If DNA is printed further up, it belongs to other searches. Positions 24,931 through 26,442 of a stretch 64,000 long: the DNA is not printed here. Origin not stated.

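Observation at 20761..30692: Putative uptake and catabolism system for D-amino-acid-containing peptides (TBDR, M14 peptidase, D-aminoacylase, DAACS, D-amino acid dehydrogenase, LysR)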

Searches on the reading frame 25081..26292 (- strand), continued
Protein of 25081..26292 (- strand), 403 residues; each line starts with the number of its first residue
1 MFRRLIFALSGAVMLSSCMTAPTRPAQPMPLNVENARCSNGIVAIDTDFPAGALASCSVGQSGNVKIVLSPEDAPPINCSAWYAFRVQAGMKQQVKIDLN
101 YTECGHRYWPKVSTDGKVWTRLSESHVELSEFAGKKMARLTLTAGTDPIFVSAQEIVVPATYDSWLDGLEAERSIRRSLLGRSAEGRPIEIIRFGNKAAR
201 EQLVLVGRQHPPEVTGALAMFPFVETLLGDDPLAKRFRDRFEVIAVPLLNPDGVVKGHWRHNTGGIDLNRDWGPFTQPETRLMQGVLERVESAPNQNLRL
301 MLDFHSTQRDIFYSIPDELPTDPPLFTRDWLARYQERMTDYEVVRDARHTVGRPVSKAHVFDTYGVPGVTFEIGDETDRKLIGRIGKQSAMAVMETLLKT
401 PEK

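Call 36: search_solved_structures(query=A1, max_evalue=0.00001, show_alignments=5)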
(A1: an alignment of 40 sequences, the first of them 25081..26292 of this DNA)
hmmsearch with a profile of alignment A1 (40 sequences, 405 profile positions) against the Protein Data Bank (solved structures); distinct sequences matched with E-value up to 0.00001: 7.
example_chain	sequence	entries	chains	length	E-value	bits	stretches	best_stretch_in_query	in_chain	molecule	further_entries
4b6z_A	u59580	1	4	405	2.1e-20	76.1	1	42-280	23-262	FAMILY M14 UNASSIGNED PEPTIDASE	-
3l2n_A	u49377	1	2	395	3.4e-20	75.4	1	40-276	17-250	Peptidase M14, carboxypeptidase A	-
3k2k_A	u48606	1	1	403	1.5e-19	73.2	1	33-293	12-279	putative carboxypeptidase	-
4a37_A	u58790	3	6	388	7.7e-17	64.3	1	38-277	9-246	METALLO-CARBOXYPEPTIDASE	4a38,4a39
8v3m_A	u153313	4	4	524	1.5e-11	46.9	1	206-274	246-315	Cytosolic carboxypeptidase-like protein 5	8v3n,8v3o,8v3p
8v3q_A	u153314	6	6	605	1.7e-11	46.7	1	206-274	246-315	Cytosolic carboxypeptidase-like protein 5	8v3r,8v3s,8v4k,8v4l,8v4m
1jqg_A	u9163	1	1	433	8.3e-06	28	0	137-276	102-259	carboxypeptidase A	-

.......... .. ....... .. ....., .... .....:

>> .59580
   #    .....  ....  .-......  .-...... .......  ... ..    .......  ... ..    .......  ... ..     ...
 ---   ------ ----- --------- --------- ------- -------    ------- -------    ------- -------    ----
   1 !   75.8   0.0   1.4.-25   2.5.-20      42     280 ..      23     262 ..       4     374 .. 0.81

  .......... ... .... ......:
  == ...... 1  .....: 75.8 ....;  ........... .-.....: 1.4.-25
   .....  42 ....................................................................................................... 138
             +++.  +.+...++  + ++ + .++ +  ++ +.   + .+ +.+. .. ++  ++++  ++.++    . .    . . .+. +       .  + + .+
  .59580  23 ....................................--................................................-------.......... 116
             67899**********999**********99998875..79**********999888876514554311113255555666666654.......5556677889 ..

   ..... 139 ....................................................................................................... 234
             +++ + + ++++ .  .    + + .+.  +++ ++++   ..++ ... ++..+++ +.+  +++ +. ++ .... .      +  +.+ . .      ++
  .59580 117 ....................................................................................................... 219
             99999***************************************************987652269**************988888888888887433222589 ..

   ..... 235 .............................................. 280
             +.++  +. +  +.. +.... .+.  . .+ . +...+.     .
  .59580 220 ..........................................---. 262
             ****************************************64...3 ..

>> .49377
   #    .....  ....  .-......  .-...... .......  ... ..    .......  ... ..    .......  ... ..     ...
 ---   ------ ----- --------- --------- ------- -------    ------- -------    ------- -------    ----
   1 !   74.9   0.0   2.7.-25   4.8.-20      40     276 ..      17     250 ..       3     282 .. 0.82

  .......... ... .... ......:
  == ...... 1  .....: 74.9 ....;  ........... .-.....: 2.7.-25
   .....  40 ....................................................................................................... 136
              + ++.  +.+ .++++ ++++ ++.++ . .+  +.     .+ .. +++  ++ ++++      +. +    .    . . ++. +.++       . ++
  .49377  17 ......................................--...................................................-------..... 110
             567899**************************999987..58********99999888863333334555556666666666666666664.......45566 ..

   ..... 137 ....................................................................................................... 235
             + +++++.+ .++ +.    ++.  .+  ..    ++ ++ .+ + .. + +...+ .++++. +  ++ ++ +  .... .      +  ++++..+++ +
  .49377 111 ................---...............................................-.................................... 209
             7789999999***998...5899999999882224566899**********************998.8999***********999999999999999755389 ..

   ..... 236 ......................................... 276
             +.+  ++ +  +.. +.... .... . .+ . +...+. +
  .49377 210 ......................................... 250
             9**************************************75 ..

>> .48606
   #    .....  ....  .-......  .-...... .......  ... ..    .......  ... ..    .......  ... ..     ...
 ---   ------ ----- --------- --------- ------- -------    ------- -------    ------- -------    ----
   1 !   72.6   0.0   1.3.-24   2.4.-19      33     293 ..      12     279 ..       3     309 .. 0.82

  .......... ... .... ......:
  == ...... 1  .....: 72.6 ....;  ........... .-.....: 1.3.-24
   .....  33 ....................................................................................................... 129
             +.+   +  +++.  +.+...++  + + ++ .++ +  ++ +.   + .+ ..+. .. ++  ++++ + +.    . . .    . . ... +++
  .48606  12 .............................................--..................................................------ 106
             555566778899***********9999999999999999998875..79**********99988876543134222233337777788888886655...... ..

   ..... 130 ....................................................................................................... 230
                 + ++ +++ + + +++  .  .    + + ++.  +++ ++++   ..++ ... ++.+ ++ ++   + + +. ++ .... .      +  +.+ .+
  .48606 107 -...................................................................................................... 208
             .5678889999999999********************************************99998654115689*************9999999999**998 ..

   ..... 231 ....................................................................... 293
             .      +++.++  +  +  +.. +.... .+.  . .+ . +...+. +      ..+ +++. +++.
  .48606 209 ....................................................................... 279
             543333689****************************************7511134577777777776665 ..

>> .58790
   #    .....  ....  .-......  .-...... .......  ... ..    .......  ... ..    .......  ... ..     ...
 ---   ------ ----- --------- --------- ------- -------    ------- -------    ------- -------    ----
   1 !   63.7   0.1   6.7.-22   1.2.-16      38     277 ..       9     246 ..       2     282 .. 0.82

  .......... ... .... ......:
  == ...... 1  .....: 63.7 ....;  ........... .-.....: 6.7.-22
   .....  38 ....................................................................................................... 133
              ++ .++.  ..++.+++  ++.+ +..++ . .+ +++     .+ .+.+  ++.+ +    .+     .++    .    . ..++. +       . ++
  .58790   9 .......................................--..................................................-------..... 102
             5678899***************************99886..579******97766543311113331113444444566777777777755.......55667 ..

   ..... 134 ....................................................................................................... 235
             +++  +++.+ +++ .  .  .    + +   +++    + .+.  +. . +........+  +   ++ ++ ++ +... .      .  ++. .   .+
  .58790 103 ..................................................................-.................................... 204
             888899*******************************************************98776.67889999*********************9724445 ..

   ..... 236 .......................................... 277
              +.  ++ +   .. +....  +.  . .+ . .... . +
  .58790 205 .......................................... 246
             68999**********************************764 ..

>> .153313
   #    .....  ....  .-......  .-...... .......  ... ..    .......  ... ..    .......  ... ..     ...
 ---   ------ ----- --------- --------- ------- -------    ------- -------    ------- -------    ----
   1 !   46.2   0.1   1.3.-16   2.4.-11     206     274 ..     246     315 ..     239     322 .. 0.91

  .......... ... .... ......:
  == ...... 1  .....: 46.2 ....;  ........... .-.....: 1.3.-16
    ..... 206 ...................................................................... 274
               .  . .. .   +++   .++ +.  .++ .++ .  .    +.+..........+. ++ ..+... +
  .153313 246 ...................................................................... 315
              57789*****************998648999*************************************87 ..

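Call 46: search_protein_families(library=ncbifam, proteins=[L001:12271-13728:+, L001:11429-12268:+, L009:13994-15463:+, L008:14527-15489:-, L032:15376-17463:+], max_evalue=0.00001)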
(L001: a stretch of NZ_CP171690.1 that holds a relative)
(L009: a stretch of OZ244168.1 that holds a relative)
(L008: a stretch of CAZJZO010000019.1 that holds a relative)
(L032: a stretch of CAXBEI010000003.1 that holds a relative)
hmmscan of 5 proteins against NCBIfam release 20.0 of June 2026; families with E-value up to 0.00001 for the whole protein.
L001:12271-13728:+ (485 aa): 1 family
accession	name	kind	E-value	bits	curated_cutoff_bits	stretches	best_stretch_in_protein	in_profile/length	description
TIGR00785.1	dass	subfamily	2.1e-94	316.7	198.6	1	32-479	3-442/444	DASS family sodium-coupled anion symporter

L001:11429-12268:+ (279 aa): 0 families

L009:13994-15463:+ (489 aa): 17 families
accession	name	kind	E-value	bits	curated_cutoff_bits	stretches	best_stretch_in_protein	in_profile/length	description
NF052536.2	CoM_syn_XcbD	exception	4.7e-96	322.2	600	1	52-469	18-435/443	3-sulfopropionylcysteine synthase XcbD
NF006500.1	PRK08937.2-4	subfamily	1.8e-88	297.3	626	1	49-477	15-443/448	adenylosuccinate lyase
NF006554.0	PRK09053.1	equivalog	5.2e-81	272.8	595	1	49-479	14-447/453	3-carboxy-cis,cis-muconate cycloisomerase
TIGR00928.1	purB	equivalog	2.1e-74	250.9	326.2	1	54-467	11-427/436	adenylosuccinate lyase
TIGR02426.1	protocat_pcaB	equivalog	5.3e-65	219.5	355.75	1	51-383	9-338/338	3-carboxy-cis,cis-muconate cycloisomerase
NF052556.1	NtrsucLyaStm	equivalog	4.1e-56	190.8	650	1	63-477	37-464/466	nitrosuccinate lyase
NF004631.0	PRK05975.1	equivalog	1.3e-43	149.3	371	1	54-334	21-294/352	3-carboxy-cis,cis-muconate cycloisomerase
NF006764.0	PRK09285.1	equivalog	4.9e-19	68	446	1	132-322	114-304/456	adenylosuccinate lyase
TIGR00838.1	argH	equivalog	1.1e-18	67.5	279.5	1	125-463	91-426/455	argininosuccinate lyase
NF008909.0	PRK12273.1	subfamily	8.7e-15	54.5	510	1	137-457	139-462/474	aspartate ammonia-lyase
NF008964.0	PRK12308.1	equivalog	3.3e-13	48.9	657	1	136-460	104-425/624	argininosuccinate lyase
NF002563.0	PRK02186.1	subfamily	1.6e-11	43.2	625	1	124-480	499-852/890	argininosuccinate lyase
NF052535.1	CoM_syn_XcbC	exception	7.3e-10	38.2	575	1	68-322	41-288/495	2-phosphosulfolactate phosphatase XcbC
TIGR00979.1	fumC_II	equivalog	7.6e-09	34.8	664.75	1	154-329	150-331/458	class II fumarate hydratase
NF009089.0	PRK12425.1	equivalog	3.8e-08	32.6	840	1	137-328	134-331/464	class II fumarate hydratase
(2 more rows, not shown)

L008:14527-15489:- (320 aa): 1 family
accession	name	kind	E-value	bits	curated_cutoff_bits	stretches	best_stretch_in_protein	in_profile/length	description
NF050058.1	e_dPHAscl_type1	hypoth_equivalog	5.4e-10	39.2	150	1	72-192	9-121/276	extracellular catalytic domain type 1 short-chain-length polyhydroxyalkanoate depolymerase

L032:15376-17463:+ (695 aa): 1 family
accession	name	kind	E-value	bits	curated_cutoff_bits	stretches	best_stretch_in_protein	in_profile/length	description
NF038314.1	epimerase_MslH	equivalog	4.8e-17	61.5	700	1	318-387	247-316/439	lasso peptide C-terminal Trp epimerase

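Call 48: search_protein_families(library=pfam, proteins=[L055:8144-9562:-, L055:12827-13819:-, L055:13891-15675:-, L053:5625-6971:+, L060:6374-8701:-, L036:11458-14238:+, L029:11221-13371:+, L001:6695-8896:+, L001:8893-9939:+, L050:8323-9861:+], max_evalue=0.00001)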
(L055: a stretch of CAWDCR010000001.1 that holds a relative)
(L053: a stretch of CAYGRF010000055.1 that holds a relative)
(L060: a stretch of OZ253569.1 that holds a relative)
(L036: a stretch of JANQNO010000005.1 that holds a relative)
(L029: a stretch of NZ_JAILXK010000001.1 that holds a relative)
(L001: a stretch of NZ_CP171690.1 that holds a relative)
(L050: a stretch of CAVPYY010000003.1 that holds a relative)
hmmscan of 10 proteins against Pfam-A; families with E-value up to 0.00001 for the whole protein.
L055:8144-9562:- (472 aa): 0 families

L055:12827-13819:- (330 aa): 2 families
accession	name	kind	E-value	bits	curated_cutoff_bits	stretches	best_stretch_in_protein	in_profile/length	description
PF00990.26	GGDEF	-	3.8e-45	154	23.8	1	167-325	1-161/161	Diguanylate cyclase, GGDEF domain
PF00072.30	Response_reg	-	4.1e-29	101.4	30.2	1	19-126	1-108/111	Response regulator receiver domain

L055:13891-15675:- (594 aa): 3 families
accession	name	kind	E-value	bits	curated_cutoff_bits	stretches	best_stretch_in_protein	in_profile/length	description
PF02518.31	HATPase_c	-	3.2e-27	95.6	26.4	1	481-588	2-109/111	Histidine kinase-, DNA gyrase B-, and HSP90-like ATPase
PF00512.31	HisKA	-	3.2e-16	59.5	26.9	1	375-437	4-65/66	His Kinase A (phospho-acceptor) domain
PF00672.30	HAMP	-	2e-15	57.2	25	1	300-351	1-52/53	HAMP domain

L053:5625-6971:+ (448 aa): 2 families
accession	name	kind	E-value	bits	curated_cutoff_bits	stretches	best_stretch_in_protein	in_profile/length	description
PF00924.24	MS_channel_2nd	-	2.9e-20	72.6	20.2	1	279-345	3-68/68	Mechanosensitive ion channel, beta-domain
PF21082.3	MS_channel_3rd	-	7.2e-08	33.2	21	1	353-437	2-88/88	Mechanosensitive ion channel MscS, C-terminal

L060:6374-8701:- (775 aa): 4 families
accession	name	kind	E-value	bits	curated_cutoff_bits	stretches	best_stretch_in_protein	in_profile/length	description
PF02518.31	HATPase_c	-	5.5e-27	94.8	26.4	1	387-501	1-107/111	Histidine kinase-, DNA gyrase B-, and HSP90-like ATPase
PF00072.30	Response_reg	-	2.3e-23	82.9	30.2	1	533-646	1-110/111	Response regulator receiver domain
PF00512.31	HisKA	-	3.4e-20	72.3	26.9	1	275-339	1-65/66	His Kinase A (phospho-acceptor) domain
PF01627.28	Hpt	-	4.2e-06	27.3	24.6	1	690-762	3-76/84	Hpt domain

L036:11458-14238:+ (926 aa): 1 family
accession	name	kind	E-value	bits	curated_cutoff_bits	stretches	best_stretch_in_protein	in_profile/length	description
PF00246.29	Peptidase_M14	-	4.1e-15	56.6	21.6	1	102-271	1-134/286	Zinc carboxypeptidase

L029:11221-13371:+ (716 aa): 3 families
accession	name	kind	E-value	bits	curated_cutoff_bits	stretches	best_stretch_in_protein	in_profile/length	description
PF00593.30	TonB_dep_Rec_b-barrel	-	9.5e-59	200.8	27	1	256-685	19-436/436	TonB dependent receptor-like, beta-barrel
PF07715.20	Plug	-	1.6e-23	83.7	23.9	1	76-172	2-107/107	TonB-dependent Receptor Plug Domain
PF14905.12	OMP_b-brl_3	-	1.7e-06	27.8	27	0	420-699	102-387/408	Outer membrane protein beta-barrel family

L001:6695-8896:+ (733 aa): 4 families
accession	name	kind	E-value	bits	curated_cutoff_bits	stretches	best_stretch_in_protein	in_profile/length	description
PF00676.26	E1_dh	-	3.4e-27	95.6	22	1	44-354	2-296/300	Dehydrogenase E1 component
PF02779.29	Transket_pyr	-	1.8e-21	77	27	1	399-575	4-170/174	Transketolase, pyrimidine binding domain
PF02780.25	Transketolase_C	-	1.3e-18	67.5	25.9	1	604-721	1-124/124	Transketolase, C-terminal domain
PF17147.9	PFOR_II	-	6.9e-07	30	27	1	614-676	2-64/102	Pyruvate:ferredoxin oxidoreductase core domain II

L001:8893-9939:+ (348 aa): 0 families

L050:8323-9861:+ (512 aa): 1 family
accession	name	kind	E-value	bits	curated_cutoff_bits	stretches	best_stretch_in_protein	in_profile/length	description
PF04389.22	Peptidase_M28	-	3.5e-12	46.9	21.3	1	298-492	2-190/193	Peptidase family M28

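Call 75: search_solved_structures(query=L008:14527-15489:-, max_evalue=0.01)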
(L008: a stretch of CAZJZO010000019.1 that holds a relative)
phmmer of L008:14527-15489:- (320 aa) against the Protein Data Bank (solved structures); distinct sequences matched with E-value up to 0.01: 3.
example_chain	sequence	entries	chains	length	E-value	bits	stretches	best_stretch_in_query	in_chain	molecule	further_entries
6ve6_A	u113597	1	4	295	6.1e-64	219.3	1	54-315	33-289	Poly(Aspartic acid) hydrolase-1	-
9o7u_A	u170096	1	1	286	2e-50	174.9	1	84-314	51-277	Poly(Aspartic acid) hydrolase-1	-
3d0k_A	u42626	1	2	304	1.2e-41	146.1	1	73-316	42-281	Putative poly(3-hydroxybutyrate) depolymerase LpqC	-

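Call 76: search_solved_structures(query=L050:8323-9861:+, max_evalue=0.01)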
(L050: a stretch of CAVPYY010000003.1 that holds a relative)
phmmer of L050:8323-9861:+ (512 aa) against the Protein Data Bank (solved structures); distinct sequences matched with E-value up to 0.01: 5.
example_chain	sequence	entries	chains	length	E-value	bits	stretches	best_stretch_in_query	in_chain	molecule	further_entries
6hc6_A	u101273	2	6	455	1.3e-06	30.8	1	86-354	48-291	Aminopeptidase YwaD | Aminopeptidase Y (Arg Lys Leu preference)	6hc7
2ek8_A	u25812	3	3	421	1.4e-05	27.4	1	104-342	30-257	Aminopeptidase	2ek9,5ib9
3iib_A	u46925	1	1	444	2.8e-05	26.4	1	209-344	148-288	Peptidase M28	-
6w6l_5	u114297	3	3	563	0.0085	18.2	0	296-381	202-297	Nicalin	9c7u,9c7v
3fec_A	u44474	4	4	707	0.0088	18.1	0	296-391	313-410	Glutamate carboxypeptidase III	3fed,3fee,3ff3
